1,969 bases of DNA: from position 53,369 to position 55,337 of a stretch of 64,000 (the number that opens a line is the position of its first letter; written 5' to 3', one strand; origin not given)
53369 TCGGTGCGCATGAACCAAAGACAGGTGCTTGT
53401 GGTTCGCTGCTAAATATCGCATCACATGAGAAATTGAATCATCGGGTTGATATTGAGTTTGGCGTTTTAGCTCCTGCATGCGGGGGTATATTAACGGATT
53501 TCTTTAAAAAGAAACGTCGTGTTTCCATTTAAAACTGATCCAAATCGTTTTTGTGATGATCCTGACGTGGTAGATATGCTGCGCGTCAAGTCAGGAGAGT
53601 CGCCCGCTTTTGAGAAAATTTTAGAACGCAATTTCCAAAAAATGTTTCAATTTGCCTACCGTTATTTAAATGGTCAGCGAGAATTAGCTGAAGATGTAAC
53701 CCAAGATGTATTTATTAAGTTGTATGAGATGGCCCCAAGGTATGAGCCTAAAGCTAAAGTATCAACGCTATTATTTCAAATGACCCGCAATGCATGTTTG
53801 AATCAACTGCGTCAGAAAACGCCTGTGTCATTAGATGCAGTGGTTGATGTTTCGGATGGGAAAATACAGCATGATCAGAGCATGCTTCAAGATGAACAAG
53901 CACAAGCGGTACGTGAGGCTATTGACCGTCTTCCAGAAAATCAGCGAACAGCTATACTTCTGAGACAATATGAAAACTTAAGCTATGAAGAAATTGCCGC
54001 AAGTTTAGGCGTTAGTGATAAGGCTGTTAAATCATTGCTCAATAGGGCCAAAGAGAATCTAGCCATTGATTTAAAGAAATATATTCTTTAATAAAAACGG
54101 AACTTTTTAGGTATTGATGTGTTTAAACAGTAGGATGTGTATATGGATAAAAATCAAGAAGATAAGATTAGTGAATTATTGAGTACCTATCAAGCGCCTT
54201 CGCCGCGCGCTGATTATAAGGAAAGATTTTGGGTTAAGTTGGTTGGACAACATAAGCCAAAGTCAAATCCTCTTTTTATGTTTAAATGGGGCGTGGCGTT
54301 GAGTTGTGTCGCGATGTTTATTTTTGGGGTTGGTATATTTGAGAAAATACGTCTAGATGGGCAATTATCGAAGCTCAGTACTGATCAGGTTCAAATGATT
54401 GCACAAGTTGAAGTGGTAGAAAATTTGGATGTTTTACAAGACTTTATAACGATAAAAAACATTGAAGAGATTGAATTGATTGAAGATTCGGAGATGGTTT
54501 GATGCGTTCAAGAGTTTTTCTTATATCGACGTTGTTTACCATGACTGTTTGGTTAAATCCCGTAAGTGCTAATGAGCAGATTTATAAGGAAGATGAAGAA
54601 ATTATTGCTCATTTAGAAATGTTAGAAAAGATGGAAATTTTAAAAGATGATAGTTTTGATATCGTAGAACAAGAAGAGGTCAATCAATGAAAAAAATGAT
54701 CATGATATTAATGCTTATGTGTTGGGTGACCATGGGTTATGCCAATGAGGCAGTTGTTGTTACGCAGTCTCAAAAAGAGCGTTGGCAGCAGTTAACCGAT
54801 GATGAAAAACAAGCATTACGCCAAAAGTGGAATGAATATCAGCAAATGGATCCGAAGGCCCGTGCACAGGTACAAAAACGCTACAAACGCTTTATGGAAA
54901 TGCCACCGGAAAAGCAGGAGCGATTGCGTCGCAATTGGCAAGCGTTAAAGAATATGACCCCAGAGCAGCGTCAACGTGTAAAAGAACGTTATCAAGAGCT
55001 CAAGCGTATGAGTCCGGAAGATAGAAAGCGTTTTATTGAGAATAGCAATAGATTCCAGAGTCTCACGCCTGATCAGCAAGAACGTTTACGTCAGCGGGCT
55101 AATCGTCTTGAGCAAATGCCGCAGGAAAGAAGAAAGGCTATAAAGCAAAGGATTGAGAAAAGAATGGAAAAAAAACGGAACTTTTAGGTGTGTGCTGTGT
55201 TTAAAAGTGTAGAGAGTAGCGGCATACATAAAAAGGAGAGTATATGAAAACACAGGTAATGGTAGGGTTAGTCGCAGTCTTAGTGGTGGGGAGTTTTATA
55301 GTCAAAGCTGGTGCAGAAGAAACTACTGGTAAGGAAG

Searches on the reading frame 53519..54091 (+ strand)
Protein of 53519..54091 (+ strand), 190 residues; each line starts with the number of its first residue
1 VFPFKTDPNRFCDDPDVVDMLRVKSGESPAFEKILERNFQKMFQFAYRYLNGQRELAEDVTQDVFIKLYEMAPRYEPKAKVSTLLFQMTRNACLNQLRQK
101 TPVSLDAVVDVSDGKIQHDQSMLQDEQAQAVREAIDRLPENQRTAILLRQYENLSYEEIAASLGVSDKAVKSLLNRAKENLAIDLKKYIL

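Call 51: search_protein_families(library=pfam, proteins=[window:53519-54091:+], max_evalue=0.00001)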
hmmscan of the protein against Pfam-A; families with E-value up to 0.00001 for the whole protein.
window:53519-54091:+ (190 aa): 4 families
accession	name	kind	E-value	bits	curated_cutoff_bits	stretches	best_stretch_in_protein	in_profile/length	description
PF08281.18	Sigma70_r4_2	-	3.2e-19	68.8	25.7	1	129-181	2-54/54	Sigma-70, region 4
PF04542.20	Sigma70_r2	-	4.2e-14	52.5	24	1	36-100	3-68/71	Sigma-70 region 2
PF04545.22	Sigma70_r4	-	1e-12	47.8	24.1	1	134-181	1-48/50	Sigma-70, region 4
PF07638.17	Sigma70_ECF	-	5.3e-07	30.2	21.1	1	22-182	10-180/185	ECF sigma factor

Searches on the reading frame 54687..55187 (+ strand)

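Call 51: search_protein_families(library=pfam, proteins=[window:54687-55187:+], max_evalue=0.00001)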
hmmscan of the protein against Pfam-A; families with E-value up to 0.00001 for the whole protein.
window:54687-55187:+ (166 aa): 1 family
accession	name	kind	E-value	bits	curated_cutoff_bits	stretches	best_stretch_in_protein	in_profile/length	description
PF11304.13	DUF3106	-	3.1e-22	79.5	24.3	2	29-99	33-103/104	Protein of unknown function (DUF3106)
